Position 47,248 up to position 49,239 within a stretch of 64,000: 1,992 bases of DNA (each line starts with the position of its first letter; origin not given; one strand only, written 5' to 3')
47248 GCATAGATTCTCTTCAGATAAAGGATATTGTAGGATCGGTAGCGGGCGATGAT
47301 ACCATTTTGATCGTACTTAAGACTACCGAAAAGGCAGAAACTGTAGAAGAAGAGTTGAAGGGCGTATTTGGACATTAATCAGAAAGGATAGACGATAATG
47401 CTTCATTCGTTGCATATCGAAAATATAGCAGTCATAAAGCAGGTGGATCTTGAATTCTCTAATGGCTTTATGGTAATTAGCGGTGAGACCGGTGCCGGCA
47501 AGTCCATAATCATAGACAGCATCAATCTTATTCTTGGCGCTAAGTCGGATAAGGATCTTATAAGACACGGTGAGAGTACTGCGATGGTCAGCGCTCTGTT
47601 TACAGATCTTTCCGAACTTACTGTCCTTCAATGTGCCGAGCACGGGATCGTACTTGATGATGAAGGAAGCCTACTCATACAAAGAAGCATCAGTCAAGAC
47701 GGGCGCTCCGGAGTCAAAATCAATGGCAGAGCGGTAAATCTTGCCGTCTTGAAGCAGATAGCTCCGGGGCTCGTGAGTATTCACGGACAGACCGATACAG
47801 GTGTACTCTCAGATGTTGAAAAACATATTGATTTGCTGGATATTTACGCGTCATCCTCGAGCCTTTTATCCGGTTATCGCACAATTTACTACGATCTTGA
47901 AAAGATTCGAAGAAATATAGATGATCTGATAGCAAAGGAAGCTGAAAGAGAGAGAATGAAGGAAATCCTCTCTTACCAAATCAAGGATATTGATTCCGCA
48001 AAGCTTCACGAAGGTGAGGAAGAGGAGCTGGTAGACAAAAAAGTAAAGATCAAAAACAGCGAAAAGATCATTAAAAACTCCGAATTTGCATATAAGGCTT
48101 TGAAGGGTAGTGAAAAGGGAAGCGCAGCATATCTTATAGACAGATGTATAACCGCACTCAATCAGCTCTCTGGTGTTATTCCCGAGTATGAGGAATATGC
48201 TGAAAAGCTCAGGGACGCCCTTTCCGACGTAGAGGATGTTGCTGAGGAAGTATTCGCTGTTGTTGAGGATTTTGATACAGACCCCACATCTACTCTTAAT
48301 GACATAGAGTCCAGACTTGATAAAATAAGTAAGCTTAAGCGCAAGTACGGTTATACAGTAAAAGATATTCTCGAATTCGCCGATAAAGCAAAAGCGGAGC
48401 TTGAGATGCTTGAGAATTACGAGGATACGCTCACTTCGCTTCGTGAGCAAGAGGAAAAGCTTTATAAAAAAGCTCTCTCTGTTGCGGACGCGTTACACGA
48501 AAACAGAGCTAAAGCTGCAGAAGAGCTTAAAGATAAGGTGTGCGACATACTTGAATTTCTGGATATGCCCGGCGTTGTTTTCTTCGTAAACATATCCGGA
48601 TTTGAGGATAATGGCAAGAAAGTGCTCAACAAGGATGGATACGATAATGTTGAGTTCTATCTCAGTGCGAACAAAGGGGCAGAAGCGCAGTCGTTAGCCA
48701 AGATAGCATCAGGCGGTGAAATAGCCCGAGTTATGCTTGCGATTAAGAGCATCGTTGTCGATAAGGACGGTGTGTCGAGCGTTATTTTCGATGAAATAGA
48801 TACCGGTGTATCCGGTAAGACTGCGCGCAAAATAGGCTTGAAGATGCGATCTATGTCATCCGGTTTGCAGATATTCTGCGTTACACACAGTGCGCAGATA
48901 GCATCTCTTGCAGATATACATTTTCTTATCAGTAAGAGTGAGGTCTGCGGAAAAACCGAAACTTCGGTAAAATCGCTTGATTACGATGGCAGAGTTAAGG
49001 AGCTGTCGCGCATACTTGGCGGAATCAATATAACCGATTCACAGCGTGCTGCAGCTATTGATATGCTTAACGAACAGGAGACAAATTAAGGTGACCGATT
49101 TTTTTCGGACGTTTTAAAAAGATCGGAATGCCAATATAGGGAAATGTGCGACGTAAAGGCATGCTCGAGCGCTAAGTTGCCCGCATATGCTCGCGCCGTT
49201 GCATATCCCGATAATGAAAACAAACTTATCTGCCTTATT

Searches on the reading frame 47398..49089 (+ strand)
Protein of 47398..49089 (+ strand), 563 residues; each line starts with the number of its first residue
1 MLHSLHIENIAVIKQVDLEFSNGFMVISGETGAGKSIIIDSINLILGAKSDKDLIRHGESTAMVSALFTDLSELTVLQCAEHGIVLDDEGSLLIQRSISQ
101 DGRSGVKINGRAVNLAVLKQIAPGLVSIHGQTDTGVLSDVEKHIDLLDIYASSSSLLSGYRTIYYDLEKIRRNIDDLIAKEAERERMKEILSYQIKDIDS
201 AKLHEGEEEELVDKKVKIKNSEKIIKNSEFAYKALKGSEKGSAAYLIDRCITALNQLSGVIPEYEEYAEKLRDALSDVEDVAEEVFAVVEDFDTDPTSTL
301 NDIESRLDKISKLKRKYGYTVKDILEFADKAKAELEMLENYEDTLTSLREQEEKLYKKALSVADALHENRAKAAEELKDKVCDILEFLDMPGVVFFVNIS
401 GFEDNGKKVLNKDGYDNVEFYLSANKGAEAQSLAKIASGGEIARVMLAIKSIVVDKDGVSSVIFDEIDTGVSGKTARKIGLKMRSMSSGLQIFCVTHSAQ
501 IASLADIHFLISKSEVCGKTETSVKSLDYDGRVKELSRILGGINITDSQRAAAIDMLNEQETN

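Call 81: search_protein_families(library=pfam, proteins=[window:47398-49089:+], max_evalue=0.00001)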
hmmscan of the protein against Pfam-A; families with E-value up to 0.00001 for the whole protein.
window:47398-49089:+ (563 aa): 2 families
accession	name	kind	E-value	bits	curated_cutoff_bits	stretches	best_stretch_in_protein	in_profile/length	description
PF02463.25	SMC_N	-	2.8e-18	66.6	40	1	2-511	2-211/220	RecF/RecN/SMC N terminal domain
PF13476.12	AAA_23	-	3.3e-08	34.9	27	1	4-357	1-198/201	AAA domain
